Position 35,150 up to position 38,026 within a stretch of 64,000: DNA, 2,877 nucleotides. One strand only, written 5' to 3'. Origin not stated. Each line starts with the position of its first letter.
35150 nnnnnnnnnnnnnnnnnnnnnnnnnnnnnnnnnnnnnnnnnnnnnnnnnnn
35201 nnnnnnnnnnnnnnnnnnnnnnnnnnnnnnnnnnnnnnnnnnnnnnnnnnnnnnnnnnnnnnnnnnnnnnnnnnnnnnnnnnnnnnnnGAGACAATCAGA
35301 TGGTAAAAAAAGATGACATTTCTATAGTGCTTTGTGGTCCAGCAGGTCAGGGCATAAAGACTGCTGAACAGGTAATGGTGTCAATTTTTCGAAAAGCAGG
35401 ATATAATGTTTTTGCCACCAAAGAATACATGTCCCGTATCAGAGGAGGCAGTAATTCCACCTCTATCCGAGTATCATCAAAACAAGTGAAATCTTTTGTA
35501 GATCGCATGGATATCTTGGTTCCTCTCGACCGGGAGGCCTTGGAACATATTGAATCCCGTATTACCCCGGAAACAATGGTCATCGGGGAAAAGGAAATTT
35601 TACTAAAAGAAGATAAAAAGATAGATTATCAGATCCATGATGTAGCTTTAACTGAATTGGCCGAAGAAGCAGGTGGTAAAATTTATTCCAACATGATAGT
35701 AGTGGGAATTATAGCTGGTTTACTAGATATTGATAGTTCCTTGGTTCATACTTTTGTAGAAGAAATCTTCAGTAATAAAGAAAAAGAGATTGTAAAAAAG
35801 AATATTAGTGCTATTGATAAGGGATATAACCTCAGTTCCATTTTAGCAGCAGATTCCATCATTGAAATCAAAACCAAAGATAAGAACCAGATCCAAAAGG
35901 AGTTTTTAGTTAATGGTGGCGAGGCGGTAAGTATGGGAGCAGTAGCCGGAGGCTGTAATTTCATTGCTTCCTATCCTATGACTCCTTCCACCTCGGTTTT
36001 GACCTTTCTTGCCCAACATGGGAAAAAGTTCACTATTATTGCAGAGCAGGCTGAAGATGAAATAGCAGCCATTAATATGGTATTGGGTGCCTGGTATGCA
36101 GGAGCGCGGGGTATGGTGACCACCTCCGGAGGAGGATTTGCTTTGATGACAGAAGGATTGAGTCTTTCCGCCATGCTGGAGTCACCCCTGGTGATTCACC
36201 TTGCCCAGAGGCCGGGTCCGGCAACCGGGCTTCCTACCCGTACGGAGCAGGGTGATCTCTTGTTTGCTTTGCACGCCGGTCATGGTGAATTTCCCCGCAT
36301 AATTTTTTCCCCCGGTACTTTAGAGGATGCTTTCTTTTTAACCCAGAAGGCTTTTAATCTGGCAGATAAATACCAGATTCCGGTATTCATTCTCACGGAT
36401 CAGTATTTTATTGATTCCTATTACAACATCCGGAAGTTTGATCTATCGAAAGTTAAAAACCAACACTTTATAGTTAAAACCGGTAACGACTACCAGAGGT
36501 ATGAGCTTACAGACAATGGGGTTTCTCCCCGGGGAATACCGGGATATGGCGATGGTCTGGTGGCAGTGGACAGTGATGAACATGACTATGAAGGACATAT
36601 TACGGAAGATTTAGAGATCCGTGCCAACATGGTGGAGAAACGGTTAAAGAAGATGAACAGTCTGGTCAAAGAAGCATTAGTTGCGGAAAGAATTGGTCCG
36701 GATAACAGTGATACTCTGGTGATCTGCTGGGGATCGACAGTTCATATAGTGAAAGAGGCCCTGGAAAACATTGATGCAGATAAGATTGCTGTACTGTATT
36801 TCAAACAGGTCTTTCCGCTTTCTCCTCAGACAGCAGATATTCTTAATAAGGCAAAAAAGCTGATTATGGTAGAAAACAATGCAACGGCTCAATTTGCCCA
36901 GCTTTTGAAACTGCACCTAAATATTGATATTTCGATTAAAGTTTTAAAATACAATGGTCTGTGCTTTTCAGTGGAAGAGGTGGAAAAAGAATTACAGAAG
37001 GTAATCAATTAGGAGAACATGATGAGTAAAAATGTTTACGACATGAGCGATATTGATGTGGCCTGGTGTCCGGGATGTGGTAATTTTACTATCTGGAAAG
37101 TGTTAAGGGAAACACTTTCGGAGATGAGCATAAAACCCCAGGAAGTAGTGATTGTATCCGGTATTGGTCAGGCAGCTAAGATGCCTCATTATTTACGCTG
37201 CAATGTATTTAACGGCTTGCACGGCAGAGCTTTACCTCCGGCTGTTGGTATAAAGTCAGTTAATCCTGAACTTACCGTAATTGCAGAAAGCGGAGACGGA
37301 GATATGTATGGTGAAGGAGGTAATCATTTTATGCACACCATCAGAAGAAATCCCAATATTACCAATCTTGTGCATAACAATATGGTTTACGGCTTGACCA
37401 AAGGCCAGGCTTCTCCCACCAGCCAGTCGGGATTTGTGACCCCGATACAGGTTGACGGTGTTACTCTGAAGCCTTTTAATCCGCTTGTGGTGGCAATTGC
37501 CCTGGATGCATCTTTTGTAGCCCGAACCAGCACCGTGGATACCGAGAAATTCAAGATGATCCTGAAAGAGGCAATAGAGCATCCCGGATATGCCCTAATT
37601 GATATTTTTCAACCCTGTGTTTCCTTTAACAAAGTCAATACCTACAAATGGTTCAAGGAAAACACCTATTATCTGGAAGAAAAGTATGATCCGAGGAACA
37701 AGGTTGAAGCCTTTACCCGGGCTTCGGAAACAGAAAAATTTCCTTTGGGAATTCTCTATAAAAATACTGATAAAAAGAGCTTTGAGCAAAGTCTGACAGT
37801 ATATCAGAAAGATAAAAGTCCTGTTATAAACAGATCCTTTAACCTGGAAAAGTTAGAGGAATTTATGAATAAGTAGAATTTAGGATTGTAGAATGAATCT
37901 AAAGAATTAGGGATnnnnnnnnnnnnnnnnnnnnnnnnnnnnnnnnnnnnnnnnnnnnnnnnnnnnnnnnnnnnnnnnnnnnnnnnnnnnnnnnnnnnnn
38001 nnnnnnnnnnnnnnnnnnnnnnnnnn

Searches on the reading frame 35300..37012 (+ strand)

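Call 6: search_protein_families(library=pfam, proteins=[window:35300-37012:+], max_evalue=0.001)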
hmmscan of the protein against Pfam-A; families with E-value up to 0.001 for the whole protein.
window:35300-37012:+ (570 aa): 3 families
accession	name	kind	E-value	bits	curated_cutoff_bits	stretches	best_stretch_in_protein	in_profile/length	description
PF01855.24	POR_N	-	1.2e-58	199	27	1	213-446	2-230/231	Pyruvate flavodoxin/ferredoxin oxidoreductase, thiamine diP-bdg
PF01558.24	POR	-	2.2e-33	116.3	27.4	1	15-176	1-172/173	Pyruvate ferredoxin/flavodoxin oxidoreductase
PF02780.25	Transketolase_C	-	0.00033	21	25.9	1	468-529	8-72/124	Transketolase, C-terminal domain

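Call 26: search_protein_families(library=ncbifam, proteins=[window:35300-37012:+], max_evalue=0.00001)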
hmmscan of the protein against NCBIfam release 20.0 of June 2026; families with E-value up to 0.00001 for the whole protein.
window:35300-37012:+ (570 aa): 21 families
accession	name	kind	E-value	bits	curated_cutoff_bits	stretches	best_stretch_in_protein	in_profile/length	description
TIGR03710.1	OAFO_sf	subfamily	2.5e-197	656.9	482.75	1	6-564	1-560/561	2-oxoacid:acceptor oxidoreductase subunit alpha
NF041170.1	Oxoac_fdxalpha_Archa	equivalog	1.7e-129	433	800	2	128-570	167-624/636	2-oxoacid:ferredoxin oxidoreductase subunit alpha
NF006412.0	PRK08659.1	equivalog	1.9e-69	234.7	411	1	199-568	3-376/378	2-oxoacid:acceptor oxidoreductase subunit alpha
NF007206.0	PRK09627.1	equivalog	1.7e-58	198.3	579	1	200-566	2-373/375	2-oxoglutarate synthase subunit alpha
NF005507.0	PRK07119.1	subfamily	6.3e-47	160.1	399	1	200-368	3-171/352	3-methyl-2-oxobutanoate dehydrogenase subunit VorB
TIGR03336.1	IOR_alpha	equivalog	1.4e-18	66.6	650.9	1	201-366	3-161/595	indolepyruvate ferredoxin oxidoreductase subunit alpha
NF040682.1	PorA_Arch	equivalog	9.2e-14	51.2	550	1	203-304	5-108/387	pyruvate synthase subunit PorA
NF006323.0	PRK08537.1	equivalog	2.5e-13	49.8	235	1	9-179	5-178/181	2-oxoacid:ferredoxin oxidoreductase subunit gamma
NF005324.0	PRK06853.1-4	equivalog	5.4e-13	49.3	222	1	8-180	4-190/196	indolepyruvate oxidoreductase subunit beta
NF007201.0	PRK09622.1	equivalog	2.6e-12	46.4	590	1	207-503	16-303/405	2-oxoacid:ferredoxin oxidoreductase subunit alpha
NF005322.0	PRK06853.1-2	equivalog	2.9e-12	46.8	237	0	87-179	101-193/197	indolepyruvate oxidoreductase subunit beta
TIGR02175.1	PorC_KorC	subfamily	1.8e-11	44.1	81.1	1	8-177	3-173/177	2-oxoacid:acceptor oxidoreductase, gamma subunit, pyruvate/2-ketoisovalerate family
NF045764.1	PhenlGlyoxDHPadG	equivalog_domain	5.1e-10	38.4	700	1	202-305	3-108/398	NADH-dependent phenylglyoxylate dehydrogenase subunit alpha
NF005323.0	PRK06853.1-3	equivalog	7.2e-10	39.1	238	0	110-177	129-193/197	indolepyruvate oxidoreductase subunit beta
NF006232.0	PRK08366.1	equivalog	1.8e-09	36.7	646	1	203-494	9-288/394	2-ketoisovalerate ferredoxin oxidoreductase subunit alpha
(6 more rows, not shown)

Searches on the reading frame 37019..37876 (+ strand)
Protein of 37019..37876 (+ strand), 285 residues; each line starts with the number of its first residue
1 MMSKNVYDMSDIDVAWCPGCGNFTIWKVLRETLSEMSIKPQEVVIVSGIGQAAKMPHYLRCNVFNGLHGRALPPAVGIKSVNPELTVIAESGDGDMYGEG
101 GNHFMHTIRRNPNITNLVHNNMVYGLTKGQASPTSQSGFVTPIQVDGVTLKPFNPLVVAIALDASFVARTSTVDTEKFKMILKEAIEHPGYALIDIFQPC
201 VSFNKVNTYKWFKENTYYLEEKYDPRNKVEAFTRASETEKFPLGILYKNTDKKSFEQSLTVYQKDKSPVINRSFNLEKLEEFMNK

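Call 6: search_protein_families(library=pfam, proteins=[window:37019-37876:+], max_evalue=0.001)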
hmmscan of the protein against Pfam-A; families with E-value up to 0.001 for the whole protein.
window:37019-37876:+ (285 aa): 2 families
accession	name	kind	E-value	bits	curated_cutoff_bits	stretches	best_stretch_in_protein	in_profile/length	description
PF02775.26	TPP_enzyme_C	-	1.8e-27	96.4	21.9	1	53-196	16-151/151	Thiamine pyrophosphate enzyme, C-terminal TPP binding domain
PF12367.13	PFO_beta_C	-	5.6e-26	90.8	24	1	200-263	1-65/66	Pyruvate ferredoxin oxidoreductase beta subunit C terminal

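Call 26: search_protein_families(library=ncbifam, proteins=[window:37019-37876:+], max_evalue=0.00001)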
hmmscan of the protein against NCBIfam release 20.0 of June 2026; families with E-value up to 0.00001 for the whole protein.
window:37019-37876:+ (285 aa): 8 families
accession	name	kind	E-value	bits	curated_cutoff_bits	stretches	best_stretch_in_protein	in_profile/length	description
NF008821.0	PRK11869.1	equivalog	1.4e-136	454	438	1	7-284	7-282/286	2-oxoacid ferredoxin oxidoreductase subunit beta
TIGR02177.1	PorB_KorB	subfamily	3.2e-108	361.5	261.9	1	15-284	2-285/286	2-oxoacid:acceptor oxidoreductase, beta subunit, pyruvate/2-ketoisovalerate family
NF008820.0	PRK11866.1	equivalog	5.9e-94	314.7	402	1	7-280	9-281/287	2-oxoacid ferredoxin oxidoreductase subunit beta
NF041171.1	Oxoac_fdxbeta_Archa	equivalog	1.1e-77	261.2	423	1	14-263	3-264/296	2-oxoacid:ferredoxin oxidoreductase subunit beta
NF007207.0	PRK09628.1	equivalog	1.8e-55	188.5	364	1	10-258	12-261/277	2-oxoglutarate ferredoxin oxidoreductase subunit beta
NF004813.0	PRK06163.1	equivalog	2.6e-07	30.5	240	1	66-194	57-168/202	hypothetical protein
NF006052.0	PRK08199.1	subfamily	5.4e-07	28.3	539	1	65-197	414-536/559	thiamine pyrophosphate protein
TIGR03336.1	IOR_alpha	equivalog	6.4e-07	28.1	650.9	1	15-212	357-543/595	indolepyruvate ferredoxin oxidoreductase subunit alpha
